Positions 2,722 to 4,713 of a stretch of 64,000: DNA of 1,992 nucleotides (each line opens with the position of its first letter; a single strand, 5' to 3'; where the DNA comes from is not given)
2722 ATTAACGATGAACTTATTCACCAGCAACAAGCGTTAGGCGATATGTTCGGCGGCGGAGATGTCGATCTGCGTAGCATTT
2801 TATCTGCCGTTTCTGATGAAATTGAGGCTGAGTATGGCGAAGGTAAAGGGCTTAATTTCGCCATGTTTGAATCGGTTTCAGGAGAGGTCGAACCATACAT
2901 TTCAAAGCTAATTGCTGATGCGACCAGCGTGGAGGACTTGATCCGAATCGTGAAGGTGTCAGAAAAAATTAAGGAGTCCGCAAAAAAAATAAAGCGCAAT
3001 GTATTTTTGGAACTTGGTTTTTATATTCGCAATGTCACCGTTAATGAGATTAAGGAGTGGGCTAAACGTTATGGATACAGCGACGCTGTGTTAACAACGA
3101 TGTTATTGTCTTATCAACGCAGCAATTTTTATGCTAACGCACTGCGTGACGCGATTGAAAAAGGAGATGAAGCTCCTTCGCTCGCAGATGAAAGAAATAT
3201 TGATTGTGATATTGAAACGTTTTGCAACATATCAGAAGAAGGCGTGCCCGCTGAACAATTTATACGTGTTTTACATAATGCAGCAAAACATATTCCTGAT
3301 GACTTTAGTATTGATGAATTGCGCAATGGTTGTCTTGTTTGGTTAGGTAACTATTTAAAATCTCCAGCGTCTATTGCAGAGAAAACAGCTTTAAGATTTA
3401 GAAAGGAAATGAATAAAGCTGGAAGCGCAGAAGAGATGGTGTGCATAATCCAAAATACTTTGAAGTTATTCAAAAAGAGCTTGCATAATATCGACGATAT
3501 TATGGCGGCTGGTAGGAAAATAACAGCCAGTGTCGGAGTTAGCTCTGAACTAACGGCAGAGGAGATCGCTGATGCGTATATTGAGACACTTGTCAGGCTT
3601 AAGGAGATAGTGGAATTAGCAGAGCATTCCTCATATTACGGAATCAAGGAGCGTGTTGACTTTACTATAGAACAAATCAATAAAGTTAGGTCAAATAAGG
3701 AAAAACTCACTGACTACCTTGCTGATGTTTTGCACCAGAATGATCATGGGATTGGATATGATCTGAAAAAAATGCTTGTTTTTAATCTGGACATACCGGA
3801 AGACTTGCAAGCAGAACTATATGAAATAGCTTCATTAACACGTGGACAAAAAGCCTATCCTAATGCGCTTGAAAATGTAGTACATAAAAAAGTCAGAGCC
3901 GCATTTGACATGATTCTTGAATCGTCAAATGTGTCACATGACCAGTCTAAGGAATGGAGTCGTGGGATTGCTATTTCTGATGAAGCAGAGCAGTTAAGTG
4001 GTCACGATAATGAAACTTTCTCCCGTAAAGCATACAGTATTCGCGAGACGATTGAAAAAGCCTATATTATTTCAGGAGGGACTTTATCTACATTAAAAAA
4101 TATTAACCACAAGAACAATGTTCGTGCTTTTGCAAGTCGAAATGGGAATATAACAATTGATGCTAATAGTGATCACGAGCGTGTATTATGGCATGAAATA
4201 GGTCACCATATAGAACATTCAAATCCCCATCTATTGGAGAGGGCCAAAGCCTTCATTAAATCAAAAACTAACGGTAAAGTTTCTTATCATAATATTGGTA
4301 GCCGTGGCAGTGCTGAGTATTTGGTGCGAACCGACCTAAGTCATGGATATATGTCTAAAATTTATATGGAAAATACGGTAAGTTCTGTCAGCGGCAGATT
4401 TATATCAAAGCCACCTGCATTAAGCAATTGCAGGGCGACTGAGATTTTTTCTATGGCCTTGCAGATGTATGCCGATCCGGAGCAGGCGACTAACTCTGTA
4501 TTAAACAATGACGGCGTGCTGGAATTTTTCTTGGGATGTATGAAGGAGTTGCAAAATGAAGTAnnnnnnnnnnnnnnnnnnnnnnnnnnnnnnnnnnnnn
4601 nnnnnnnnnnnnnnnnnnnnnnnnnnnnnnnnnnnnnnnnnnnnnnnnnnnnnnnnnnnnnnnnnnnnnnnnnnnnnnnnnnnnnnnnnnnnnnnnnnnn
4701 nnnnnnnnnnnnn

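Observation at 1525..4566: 1013-aa polyvalent protein with ParB-like N-terminus, HExxH C-terminus and an internal compositional seam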

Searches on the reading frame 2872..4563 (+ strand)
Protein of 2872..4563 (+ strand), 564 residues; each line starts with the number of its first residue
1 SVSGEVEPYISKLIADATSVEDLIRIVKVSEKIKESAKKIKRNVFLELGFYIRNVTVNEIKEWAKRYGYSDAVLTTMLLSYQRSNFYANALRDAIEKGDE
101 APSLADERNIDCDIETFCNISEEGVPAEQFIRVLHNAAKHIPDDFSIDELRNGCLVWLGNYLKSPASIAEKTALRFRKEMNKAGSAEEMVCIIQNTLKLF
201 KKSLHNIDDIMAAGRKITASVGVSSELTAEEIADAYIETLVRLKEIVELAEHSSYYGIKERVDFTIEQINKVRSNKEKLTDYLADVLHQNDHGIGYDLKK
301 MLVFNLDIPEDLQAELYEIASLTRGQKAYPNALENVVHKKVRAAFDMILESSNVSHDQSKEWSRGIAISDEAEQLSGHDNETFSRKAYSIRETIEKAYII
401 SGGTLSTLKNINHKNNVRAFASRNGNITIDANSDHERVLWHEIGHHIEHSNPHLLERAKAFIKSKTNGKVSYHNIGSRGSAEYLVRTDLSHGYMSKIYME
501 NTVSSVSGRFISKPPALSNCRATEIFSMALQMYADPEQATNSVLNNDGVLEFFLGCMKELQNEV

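Call 8: search_dna_similar(query=window:2872-4563:+, collection=phages, mode=protein, max_rows=40)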
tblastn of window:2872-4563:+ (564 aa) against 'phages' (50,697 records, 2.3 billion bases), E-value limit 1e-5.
Records with a match: 21; places in all: 21; records where one place covers at least 80% of the query: 1.
Best place of each record, by identity: <60% 21.
By first word of the organism name: Escherichia 14; Enterobacteria 2; Salmonella 2; Cronobacter 1; Punavirus 1; Xanthomonas 1.
By host as written in the record: Escherichia coli 7; - 5; Escherichia sp. STEC O157 2; Salmonella enterica subsp. enterica serovar Indiana J46 2; Cronobacter sakazakii ATCC 29544 1; Escherichia coli strain MG1655 Z1 1; Escherichia coli MC1061 1; E. coli K12 1; and 1 more.
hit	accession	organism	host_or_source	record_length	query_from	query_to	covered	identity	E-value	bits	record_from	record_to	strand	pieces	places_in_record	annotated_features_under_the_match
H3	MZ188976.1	Cronobacter phage JK004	Cronobacter sakazakii ATCC 29544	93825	6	562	99%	31.9%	5e-72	256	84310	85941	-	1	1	hypothetical protein (x2)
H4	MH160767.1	Escherichia phage vB_EcoM-Ro157c2YLVW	Escherichia sp. STEC O157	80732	144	562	74%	31.6%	6e-41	165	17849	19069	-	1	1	hypothetical protein (x2)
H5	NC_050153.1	Escherichia phage vB_EcoM-Ro157c2YLVW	Escherichia sp. STEC O157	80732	144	562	74%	31.6%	6e-41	165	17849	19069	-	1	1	hypothetical protein (x2)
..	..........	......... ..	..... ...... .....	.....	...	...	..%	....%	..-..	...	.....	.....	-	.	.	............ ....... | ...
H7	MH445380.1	Escherichia phage P1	Escherichia coli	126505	144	562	74%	31.6%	1e-40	164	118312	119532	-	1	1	hypothetical protein | Hxr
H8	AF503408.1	Enterobacteria phage P7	-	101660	144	562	74%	31.4%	1e-40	163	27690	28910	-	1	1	prt: Prt | odaA: OdaA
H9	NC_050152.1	Enterobacteria phage P7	-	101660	144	562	74%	31.4%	1e-40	163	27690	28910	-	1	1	prt: Prt | odaA: OdaA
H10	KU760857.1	Salmonella phage SJ46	Salmonella enterica subsp. enterica ...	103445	144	562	74%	31.4%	2e-40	163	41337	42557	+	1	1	hypothetical protein | hxr: putative repressor protein Hxr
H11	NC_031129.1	Salmonella phage SJ46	Salmonella enterica subsp. enterica ...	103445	144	562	74%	31.4%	2e-40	163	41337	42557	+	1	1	hypothetical protein | hxr: putative repressor protein Hxr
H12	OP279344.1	Escherichia phage P1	Escherichia coli strain MG1655 Z1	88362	144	562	74%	31.3%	2e-40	163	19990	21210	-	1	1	ddrB: DdrB | hxr: Hxr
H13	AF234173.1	Escherichia phage P1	-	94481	144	562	74%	31.3%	2e-40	163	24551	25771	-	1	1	99 pct identical (1 gap) to fragment of P1 sequence deposited as ... | ddrB: DdrB | hxr: Hxr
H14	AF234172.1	Escherichia phage P1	-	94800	144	562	74%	31.3%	2e-40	163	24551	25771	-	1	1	99 pct identical (1 gap) to fragment of P1 sequence deposited as ... | ddrB: DdrB | hxr: Hxr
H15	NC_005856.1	Escherichia phage P1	Escherichia coli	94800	144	562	74%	31.3%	2e-40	163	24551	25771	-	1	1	99 pct identical (1 gap) to fragment of P1 sequence deposited as ... | ddrB: DdrB | hxr: Hxr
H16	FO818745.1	Escherichia phage RCS47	Escherichia coli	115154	144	562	74%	31.1%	2e-39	160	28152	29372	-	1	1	conserved protein of unknown function, DdrB | putative repressor protein Hxr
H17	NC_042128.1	Escherichia phage RCS47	Escherichia coli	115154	144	562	74%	31.1%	2e-39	160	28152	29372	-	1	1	conserved protein of unknown function, DdrB | putative repressor protein Hxr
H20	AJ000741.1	Escherichia phage P1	E. coli K12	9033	337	562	40%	40.5%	7e-38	155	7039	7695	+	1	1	hypothetical protein (x2)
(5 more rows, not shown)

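Call 9: get_annotated_region(hit=H15, flank=6000)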
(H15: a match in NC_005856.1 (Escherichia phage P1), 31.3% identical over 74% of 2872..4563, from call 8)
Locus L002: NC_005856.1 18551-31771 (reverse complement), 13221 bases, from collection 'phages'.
description: Enterobacteria phage P1, complete genome.
organism: Escherichia phage P1 (NCBI taxid 2886926)
taxonomy: Viruses; Duplodnaviria; Heunggongvirae; Uroviricota; Caudoviricetes; Punavirus; Punavirus P1
host: Escherichia coli; source: -; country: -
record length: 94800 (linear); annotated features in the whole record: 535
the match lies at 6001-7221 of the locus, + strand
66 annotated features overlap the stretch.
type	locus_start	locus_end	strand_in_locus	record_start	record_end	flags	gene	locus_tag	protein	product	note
misc_feature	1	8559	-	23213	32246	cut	-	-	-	-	99 pct identical (1 gap) to fragment of P1 sequence deposited as locus BPAJ7641 in GenBank Accession Number AJ000741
misc_feature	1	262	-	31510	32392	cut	-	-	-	-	100 pct identical (0 gaps) to fragment of P1 sequence deposited as locus MYP1CIN in GenBank Accession Number X01828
misc_feature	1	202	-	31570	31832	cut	-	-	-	-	89 pct identical (1 gap) to region of plasmid p15B genome at nt 7147..7408 locus ECP15BG in GenBank Accession Number ...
CDS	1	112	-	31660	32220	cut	cin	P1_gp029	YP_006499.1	DNA invertase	site-specific recombinase involved in C-segment inversion; belongs to resolvase family of site-specific recombinases; ...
misc_feature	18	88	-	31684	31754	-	-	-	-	-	83 pct identical (0 gaps) to region of p15B plasmid genome at nt 6463..6533 of locus ECP15BG in GenBank Accession ...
regulatory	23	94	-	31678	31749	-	-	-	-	enhancer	enhancer of Cin-mediated C-segment inversion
regulatory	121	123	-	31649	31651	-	-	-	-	ribosome_binding_site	potential Shine_Dalgarno sequence; 100 pct identical (0 gaps) to potential RBS at 141..143 locus MYP1CIN in GenBank ...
regulatory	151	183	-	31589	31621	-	-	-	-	promoter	predicted sigma 70 promoter P1cin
regulatory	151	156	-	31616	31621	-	-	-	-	minus_10_signal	P1cin; 100 pct identical (0 gaps) to potential -10 region I at 108..113 locus MYP1CIN in GenBank Accession Number X01828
regulatory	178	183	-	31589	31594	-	-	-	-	minus_35_signal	P1cin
regulatory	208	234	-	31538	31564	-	-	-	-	promoter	predicted sigma 70 promoter P2cin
regulatory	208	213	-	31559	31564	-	-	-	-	minus_10_signal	P2cin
regulatory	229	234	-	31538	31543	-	-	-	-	minus_35_signal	P2cin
CDS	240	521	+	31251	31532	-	lydC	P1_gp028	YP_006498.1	LydC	holin by homology; 30 pct identical to LydA holin of P1 encoded by the preceding gene and to 109 aa long product of ...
misc_feature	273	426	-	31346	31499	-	-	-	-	-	84 pct identical (0 gaps) to region of p15B plasmid genome at nt 7483..7638 locus ECP15BG in GenBank Accession Number ...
misc_feature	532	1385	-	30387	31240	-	-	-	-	-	99 pct identical (0 gaps) to fragment of P1 sequence deposited as locus BACP1LYD in GenBank Accession Number X87674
regulatory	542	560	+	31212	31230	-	-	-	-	promoter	late promoter LPdar; 100 pct identical to region of -22 signal and -10 signal of lydB promoter at nt 1017..1035 of P1 ...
CDS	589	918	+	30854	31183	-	lydA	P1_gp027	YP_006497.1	holin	100 pct identical to 109 aa long holin encoded by lydA gene of plasmid p15B PID:g421122; 30 pct identical to LydC holin ...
CDS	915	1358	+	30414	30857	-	lydB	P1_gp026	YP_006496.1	lysis determining protein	lysis determinant, LydA antagonist; 100 pct identical to previously predicted product of lydB of P1 PID:g1360848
CDS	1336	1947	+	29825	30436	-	hdf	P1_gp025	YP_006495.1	Hdf-like antirestriction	unknown protein function; 100 pct identical to previously identified hypothetical protein product of orfIII in lydA ...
CDS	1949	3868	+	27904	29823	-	darA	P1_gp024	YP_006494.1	released from the phage upon host infection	defense against restriction; internal head protein that is proteolytically processed during head maturation; region of ...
CDS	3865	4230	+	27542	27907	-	ddrA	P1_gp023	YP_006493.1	DdrA-like anti-restriction protein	unknown protein function; 100 pct identical to previously identified 121 aa long hypothetical protein product of P1 ...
CDS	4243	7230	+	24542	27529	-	ddrB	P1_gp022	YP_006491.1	DdrB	unknown protein function; possible metallopeptidase; region of aa 1..690 100 pct identical with region of aa 1..690 of ...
CDS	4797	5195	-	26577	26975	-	iddB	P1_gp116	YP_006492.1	IddB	unknown protein function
CDS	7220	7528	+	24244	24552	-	hxr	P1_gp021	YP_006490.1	Hxr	possible repressor; homolog of Xre; region of aa 23-80 28 pct identical to region of aa 2-80 of Xre phage repressor of ...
CDS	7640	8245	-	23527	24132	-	isaB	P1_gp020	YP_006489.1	IsaB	unknown protein function; product 100 pct identical to previously identified hypothetical protein of P1 PID:g2462947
CDS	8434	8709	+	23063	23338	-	insA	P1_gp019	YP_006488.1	transposase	IS1 transposition protein InsA; 100 pct identical to gp:ECAE000134_6 [IS1 protein InsA]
misc_feature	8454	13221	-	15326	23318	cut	-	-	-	-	99 pct identical (15 gaps) to fragment of P1 sequence deposited as locus AF125376.2 in GenBank Accession Number AF125376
CDS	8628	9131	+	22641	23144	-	insB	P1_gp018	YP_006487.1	transposase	IS1 transposition protein InsB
CDS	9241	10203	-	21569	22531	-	isaA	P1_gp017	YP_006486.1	IsaA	unknown protein function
CDS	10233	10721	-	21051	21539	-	ssb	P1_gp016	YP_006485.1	single strand DNA binding protein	single-stranded DNA binding protein; product 100 pct identical to previously predicted product of Ssb gene of P1 ...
misc_feature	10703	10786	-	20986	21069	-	-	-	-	-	100 pct identical (0 gaps) to fragment of P1 sequence deposited as locus PP1OP21A in GenBank Accession Number M25412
misc_feature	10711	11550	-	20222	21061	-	-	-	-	-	100 pct identical (0 gaps) to fragment of P1 sequence deposited as locus BACP117 in GenBank Accession Number X87673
regulatory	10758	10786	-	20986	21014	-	-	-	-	promoter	sigma 70 promoter P2ssb; corresponds to former Pr21; 100 pct identical to promoter ssb-P1 at nt 5654..5682 of P1 ...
regulatory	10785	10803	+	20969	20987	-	-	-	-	promoter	late promoter LPlyz; 100 pct identical to previously identified late promoter of gene 17 at nt 106..124 of P1 sequence ...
CDS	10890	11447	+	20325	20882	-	lyz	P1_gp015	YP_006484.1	endolysin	product 100 pct identical to previously identified gp17 protein of P1 in GenBank Accession Number CAA61013; region of ...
CDS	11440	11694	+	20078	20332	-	lydD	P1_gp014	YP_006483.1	holin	putative holin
CDS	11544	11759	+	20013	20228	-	lydE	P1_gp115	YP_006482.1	LydE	putative antiholin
CDS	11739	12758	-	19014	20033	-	pro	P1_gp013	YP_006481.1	tail fiber protein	head processing, putative kinase/phosphatase probably involved in activation of host protease; region of aa 34..149 30 ...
CDS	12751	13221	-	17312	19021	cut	prt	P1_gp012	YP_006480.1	portal protein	putative portal protein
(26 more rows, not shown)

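Call 10: get_annotated_region(hit=H3, flank=6000)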
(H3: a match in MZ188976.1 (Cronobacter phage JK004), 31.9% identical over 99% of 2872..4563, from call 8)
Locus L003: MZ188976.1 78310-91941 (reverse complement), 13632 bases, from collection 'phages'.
description: Cronobacter phage JK004, complete genome.
organism: Cronobacter phage JK004 (NCBI taxid 2835891)
taxonomy: Viruses; Duplodnaviria; Heunggongvirae; Uroviricota; Caudoviricetes
host: Cronobacter sakazakii ATCC 29544; source: flour; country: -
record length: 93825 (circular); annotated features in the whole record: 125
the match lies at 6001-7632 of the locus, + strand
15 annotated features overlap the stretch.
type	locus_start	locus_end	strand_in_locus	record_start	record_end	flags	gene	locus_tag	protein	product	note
CDS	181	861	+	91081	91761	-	-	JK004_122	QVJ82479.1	hypothetical protein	gene_122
CDS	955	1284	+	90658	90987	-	-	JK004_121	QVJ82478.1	hypothetical protein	gene_121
CDS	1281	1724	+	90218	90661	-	-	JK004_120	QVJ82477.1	hypothetical protein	gene_120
CDS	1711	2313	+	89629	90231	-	-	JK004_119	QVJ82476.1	hypothetical protein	gene_119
CDS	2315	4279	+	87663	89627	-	-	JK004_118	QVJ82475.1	hypothetical protein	gene_118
CDS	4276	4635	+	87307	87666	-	-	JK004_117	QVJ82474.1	hypothetical protein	gene_117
CDS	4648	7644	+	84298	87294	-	-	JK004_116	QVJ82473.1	hypothetical protein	gene_116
CDS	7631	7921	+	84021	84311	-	-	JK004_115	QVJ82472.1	hypothetical protein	gene_115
CDS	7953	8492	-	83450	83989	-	-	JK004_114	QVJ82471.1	hypothetical protein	gene_114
CDS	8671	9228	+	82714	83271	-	-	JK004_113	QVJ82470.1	hypothetical protein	gene_113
CDS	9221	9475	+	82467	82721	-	-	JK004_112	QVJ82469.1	hypothetical protein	gene_112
CDS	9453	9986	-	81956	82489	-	-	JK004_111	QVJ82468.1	hypothetical protein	gene_111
CDS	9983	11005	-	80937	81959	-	-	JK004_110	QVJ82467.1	hypothetical protein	gene_110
CDS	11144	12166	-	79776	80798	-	-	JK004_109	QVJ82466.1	hypothetical protein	gene_109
CDS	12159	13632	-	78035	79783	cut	-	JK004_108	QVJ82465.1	hypothetical protein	gene_108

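Call 23: find_homologous_proteins(query=window:2872-4563:+, max_evalue=0.001)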
Query window:2872-4563:+: 8000 candidates shared short words with the query, none scored E <= 0.001.
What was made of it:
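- Tried and rejected: A word-indexed protein search with the C-half alone returned nothing (call 23).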

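Call 39: search_protein_families(library=phrogs, proteins=[window:2875-4563:+], max_evalue=0.01)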
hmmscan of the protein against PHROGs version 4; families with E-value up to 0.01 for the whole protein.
window:2875-4563:+ (563 aa): 3 families
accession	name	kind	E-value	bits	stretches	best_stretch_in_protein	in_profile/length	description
phrog_2299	-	unknown function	1.7e-198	662.8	1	3-562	449-994/995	-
phrog_19443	-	head and packaging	0.00041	19.9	1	425-468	453-493/579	minor head protein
phrog_8561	-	unknown function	0.00076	19.4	1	402-497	345-443/497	-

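Call 42: search_protein_representatives(protein=window:2875-4563:+)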
Query: 563 residues. Proteins with E-value up to 0.001 (for the whole library): 124; up to 1e-10: 26; up to 1e-30: 9. The best 124 are listed.
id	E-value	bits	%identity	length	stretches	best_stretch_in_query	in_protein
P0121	4.7e-127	441.2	43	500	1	62-561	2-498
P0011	5.5e-126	437.6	41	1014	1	2-561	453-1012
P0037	3.5e-55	204.0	31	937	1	5-561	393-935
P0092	9.3e-55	202.6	31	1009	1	5-561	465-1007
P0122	5.9e-50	186.8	100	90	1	132-221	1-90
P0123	7.3e-45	170.0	42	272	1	335-561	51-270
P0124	1.5e-43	165.6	42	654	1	334-561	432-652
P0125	5.2e-43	163.9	41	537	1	334-561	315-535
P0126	6.0e-35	137.3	48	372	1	408-561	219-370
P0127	4.2e-30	121.3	95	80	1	346-411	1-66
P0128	1.4e-29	119.6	38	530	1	329-560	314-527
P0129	6.1e-27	110.9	37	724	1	335-561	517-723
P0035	1.6e-26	109.5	37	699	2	446-561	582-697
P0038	4.2e-22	94.9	38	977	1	334-558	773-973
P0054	4.9e-16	74.9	31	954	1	337-558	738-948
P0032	4.1e-15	71.8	31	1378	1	307-561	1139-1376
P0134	2.2e-12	62.8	33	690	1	342-560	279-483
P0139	7.5e-10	54.4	29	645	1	305-551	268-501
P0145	1.2e-08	50.5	35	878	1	345-557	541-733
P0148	1.4e-07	47.0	28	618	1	341-544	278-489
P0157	4.3e-06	42.1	30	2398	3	415-535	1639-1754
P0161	1.1e-05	40.8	27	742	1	238-543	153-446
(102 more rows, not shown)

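Call 43: search_protein_families(library=pfam, proteins=[P0124, P0128, P0129, P0134, P0139, P0148, P0157, P0161, P0145], max_evalue=0.001)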
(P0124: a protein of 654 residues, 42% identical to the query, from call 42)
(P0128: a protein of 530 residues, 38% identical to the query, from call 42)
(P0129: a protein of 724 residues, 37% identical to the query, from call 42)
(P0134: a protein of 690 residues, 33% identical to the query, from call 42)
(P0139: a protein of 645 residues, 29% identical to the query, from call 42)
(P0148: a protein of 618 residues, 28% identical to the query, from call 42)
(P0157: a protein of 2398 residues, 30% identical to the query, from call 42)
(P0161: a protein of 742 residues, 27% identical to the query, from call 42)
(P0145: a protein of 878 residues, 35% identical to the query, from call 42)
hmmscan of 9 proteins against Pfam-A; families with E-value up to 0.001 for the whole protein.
P0124 (654 aa): 1 family
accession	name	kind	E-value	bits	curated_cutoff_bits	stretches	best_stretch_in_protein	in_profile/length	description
PF18788.6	DarA_N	-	1.9e-42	144.4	27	1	27-165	2-122/122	Defence against restriction A N-terminal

P0128 (530 aa): 0 families

P0129 (724 aa): 1 family
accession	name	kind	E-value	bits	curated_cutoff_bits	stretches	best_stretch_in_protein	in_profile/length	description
PF18763.7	ddrB-ParB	-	5.1e-35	120.7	27.6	1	19-149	3-120/121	ddrB-like ParB superfamily domain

P0134 (690 aa): 0 families

P0139 (645 aa): 0 families

P0148 (618 aa): 1 family
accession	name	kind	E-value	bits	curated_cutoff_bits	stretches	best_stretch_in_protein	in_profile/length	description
PF03683.19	UPF0175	-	0.00076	19.6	27.9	0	262-301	6-45/75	Uncharacterised protein family (UPF0175)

P0157 (2398 aa): 5 families
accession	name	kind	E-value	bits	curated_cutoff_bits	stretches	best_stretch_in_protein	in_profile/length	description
PF03496.20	ADPrib_exo_Tox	-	1.3e-23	83.9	23.4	2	839-1001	8-180/196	ADP-ribosyltransferase exoenzyme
PF01129.24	ART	-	6.4e-06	26.1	22.3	0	5-59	139-192/222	NAD:arginine ADP-ribosyltransferase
PF06114.19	Peptidase_M78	-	0.00032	20.9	22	0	1662-1700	44-82/123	IrrE N-terminal-like domain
PF12294.13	DUF3626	-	0.00058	19.4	27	0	1142-1258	21-135/301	Protein of unknown function (DUF3626)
PF09471.16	Peptidase_M64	-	0.0007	19.3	26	0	682-719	130-167/302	IgA Peptidase M64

P0161 (742 aa): 0 families

P0145 (878 aa): 0 families
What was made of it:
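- The same peptidase module is fused to DarA_N, ART and other effector domains in other polyvalent proteins (calls 42, 43).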
